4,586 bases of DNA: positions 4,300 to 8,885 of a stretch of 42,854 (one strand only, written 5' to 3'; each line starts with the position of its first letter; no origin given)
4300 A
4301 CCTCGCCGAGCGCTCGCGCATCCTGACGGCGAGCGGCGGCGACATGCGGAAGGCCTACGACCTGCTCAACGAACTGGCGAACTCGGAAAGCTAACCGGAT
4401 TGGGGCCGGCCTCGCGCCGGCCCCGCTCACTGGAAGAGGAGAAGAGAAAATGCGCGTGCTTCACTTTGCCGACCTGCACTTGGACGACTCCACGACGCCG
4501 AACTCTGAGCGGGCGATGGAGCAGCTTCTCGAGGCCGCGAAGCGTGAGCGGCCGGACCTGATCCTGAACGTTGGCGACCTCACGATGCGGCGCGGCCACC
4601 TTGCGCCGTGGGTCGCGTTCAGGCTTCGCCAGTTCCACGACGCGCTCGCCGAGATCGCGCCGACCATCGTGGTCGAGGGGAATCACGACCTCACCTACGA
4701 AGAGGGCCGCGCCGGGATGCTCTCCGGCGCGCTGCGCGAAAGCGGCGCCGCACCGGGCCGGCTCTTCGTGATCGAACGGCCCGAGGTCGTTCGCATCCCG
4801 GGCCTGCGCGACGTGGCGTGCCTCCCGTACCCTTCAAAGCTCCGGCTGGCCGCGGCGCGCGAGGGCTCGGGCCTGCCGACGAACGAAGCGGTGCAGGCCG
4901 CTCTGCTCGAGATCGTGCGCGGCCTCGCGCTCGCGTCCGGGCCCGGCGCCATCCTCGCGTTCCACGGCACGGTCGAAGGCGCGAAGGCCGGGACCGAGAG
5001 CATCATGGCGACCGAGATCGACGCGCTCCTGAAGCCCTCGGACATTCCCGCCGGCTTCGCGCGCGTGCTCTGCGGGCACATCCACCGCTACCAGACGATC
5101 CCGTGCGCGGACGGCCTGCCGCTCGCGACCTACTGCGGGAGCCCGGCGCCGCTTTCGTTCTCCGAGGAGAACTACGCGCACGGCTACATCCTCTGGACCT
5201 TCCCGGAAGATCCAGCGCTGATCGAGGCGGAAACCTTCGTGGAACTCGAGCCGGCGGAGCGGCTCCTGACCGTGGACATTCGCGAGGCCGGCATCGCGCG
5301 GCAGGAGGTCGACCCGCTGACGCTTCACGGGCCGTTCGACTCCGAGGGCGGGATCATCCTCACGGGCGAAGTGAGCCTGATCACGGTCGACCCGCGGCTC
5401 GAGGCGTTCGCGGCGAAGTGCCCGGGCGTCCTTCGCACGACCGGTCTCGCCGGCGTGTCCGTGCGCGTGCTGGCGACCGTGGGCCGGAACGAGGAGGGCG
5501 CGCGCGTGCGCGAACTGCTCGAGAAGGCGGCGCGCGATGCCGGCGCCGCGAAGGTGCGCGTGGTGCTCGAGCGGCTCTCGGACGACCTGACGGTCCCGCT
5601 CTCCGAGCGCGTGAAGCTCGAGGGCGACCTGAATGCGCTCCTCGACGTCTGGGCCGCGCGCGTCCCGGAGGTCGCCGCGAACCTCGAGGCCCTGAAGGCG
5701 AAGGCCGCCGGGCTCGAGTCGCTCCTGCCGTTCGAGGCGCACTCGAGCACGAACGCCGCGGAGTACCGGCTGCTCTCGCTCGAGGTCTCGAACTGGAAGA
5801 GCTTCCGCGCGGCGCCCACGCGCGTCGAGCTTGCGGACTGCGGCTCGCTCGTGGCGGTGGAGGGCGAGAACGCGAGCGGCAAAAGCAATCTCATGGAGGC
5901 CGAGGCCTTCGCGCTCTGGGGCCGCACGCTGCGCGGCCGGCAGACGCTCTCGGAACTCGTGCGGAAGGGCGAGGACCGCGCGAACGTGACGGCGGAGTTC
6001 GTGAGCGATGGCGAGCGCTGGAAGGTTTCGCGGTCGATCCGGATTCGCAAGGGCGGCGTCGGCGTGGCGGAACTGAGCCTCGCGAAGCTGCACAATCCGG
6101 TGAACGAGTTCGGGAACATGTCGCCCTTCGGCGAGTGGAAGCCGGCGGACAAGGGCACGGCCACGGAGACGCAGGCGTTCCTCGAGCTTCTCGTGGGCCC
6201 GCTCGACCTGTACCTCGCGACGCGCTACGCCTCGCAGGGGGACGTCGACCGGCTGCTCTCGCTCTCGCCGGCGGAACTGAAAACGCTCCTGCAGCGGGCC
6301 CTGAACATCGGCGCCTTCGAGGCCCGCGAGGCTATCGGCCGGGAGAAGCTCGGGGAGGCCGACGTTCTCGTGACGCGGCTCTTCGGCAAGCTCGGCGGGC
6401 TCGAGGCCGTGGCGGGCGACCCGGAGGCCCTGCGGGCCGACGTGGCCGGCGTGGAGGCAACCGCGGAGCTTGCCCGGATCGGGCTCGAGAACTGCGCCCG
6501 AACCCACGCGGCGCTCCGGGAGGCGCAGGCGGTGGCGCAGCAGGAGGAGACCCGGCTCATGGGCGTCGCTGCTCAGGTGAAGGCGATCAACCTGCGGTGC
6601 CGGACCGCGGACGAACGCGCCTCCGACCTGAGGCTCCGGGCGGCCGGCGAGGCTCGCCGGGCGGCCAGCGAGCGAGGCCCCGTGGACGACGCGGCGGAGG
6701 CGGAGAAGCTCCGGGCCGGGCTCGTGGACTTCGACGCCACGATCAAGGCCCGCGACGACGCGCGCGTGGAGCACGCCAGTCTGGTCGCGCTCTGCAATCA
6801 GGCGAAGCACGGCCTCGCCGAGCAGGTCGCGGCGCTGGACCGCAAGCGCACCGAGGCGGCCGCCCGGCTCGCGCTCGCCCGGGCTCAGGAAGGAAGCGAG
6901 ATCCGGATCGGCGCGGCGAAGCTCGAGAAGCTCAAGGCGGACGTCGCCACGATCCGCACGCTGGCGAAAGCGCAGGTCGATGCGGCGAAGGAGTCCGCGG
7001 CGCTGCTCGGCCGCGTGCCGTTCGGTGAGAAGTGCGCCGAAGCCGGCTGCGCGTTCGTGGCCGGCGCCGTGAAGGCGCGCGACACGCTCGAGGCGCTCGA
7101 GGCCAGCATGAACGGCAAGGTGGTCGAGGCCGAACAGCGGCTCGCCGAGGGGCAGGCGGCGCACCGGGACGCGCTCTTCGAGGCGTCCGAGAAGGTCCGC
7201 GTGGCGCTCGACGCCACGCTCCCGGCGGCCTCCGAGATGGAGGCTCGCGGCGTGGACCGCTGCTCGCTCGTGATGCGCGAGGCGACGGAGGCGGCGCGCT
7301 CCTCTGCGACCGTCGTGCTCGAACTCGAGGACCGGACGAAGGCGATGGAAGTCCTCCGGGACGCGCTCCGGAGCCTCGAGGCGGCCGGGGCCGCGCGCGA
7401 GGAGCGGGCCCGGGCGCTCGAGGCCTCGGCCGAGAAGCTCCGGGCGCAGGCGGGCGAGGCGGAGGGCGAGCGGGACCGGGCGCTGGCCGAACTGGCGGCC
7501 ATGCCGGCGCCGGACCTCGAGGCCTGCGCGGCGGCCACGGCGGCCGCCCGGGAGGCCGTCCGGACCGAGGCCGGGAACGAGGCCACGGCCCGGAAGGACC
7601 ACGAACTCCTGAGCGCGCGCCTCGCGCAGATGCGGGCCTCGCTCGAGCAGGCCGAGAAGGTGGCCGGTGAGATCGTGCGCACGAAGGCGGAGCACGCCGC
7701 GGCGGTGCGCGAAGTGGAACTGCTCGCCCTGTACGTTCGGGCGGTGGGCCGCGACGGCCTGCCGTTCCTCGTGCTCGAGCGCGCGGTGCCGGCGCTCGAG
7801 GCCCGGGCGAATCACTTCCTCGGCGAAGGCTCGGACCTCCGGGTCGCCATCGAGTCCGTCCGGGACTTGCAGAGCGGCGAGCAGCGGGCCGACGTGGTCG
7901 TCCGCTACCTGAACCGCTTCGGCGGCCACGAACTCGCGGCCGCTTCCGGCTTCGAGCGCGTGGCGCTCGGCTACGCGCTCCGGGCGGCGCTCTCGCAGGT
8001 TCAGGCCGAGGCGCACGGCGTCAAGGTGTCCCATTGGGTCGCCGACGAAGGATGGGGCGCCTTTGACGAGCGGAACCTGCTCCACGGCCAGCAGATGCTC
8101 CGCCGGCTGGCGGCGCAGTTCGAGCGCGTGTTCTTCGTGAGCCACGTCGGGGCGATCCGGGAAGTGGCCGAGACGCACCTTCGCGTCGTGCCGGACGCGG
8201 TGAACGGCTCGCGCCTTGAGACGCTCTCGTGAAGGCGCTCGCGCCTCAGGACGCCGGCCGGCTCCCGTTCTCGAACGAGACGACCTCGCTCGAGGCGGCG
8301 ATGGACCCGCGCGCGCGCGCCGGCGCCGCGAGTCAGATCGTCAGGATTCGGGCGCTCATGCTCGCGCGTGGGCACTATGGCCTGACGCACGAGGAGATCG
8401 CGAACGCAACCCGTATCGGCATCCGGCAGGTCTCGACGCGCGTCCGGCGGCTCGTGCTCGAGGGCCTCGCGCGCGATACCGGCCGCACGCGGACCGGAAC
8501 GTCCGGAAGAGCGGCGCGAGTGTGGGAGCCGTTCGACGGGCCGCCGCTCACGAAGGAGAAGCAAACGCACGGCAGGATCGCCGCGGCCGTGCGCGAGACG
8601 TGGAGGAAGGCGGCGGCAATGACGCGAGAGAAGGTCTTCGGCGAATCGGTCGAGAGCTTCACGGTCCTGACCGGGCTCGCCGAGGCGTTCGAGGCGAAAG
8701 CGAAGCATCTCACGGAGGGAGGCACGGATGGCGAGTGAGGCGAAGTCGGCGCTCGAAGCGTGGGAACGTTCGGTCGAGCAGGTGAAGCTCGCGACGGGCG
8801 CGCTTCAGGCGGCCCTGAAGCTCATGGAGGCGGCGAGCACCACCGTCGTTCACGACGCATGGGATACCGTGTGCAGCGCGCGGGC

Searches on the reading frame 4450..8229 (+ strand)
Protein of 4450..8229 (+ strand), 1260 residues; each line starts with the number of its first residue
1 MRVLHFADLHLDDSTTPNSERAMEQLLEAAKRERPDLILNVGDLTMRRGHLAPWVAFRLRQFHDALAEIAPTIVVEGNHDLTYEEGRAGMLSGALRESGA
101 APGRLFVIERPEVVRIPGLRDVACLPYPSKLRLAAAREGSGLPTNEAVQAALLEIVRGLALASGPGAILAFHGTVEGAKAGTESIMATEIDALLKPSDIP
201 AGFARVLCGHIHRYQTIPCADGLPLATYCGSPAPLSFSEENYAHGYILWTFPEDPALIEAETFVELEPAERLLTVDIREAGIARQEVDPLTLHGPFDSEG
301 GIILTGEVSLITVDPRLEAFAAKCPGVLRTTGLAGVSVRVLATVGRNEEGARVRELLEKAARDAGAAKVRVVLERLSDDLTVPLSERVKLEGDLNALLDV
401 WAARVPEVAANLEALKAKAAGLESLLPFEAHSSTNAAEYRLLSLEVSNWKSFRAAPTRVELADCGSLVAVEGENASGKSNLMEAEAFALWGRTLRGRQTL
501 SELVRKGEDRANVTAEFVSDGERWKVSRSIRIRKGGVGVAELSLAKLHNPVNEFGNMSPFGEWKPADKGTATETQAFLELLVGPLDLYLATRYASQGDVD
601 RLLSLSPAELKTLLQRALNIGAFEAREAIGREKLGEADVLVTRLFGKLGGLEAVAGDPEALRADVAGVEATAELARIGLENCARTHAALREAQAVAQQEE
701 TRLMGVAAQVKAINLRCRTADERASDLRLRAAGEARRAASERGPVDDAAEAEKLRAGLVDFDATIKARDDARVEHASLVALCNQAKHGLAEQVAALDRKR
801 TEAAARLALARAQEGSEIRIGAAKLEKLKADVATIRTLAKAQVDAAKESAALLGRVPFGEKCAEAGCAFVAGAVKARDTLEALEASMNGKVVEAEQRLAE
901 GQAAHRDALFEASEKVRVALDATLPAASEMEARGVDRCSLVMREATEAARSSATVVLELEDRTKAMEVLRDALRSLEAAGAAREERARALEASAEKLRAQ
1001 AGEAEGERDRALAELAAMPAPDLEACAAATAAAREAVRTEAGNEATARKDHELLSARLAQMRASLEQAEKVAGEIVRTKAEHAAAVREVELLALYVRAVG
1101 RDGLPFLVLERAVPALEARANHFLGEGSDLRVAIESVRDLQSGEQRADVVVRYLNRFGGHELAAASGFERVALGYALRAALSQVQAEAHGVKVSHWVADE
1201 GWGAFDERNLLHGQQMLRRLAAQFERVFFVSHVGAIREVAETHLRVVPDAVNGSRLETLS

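Call 85: search_protein_families(library=pfam, proteins=[window:4450-8229:+], max_evalue=0.001)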
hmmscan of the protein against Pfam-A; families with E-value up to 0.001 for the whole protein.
window:4450-8229:+ (1260 aa): 5 families
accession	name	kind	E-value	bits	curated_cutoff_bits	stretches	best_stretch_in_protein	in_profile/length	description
PF00149.33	Metallophos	-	3.9e-11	44.2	21.5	1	1-214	1-191/191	Calcineurin-like phosphoesterase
PF12850.12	Metallophos_2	-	3e-07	31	27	1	1-235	1-138/154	Calcineurin-like phosphoesterase superfamily domain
PF02463.25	SMC_N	-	1.5e-06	28.3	40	1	442-518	3-84/220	RecF/RecN/SMC N terminal domain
PF13476.12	AAA_23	-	9.4e-06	26.8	27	1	443-523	1-85/201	AAA domain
PF13555.12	AAA_29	-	7.1e-05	22.9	27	1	441-492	1-49/61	P-loop containing region of AAA domain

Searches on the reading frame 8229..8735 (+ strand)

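Call 74: search_protein_families(library=pfam, proteins=[window:8229-8735:+], max_evalue=0.1)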
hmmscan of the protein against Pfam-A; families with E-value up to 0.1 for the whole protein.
window:8229-8735:+ (169 aa): 1 family
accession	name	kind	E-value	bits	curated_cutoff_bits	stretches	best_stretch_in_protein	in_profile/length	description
PF13412.12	HTH_24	-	0.044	13.8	21.9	1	51-80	17-46/48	Winged helix-turn-helix DNA-binding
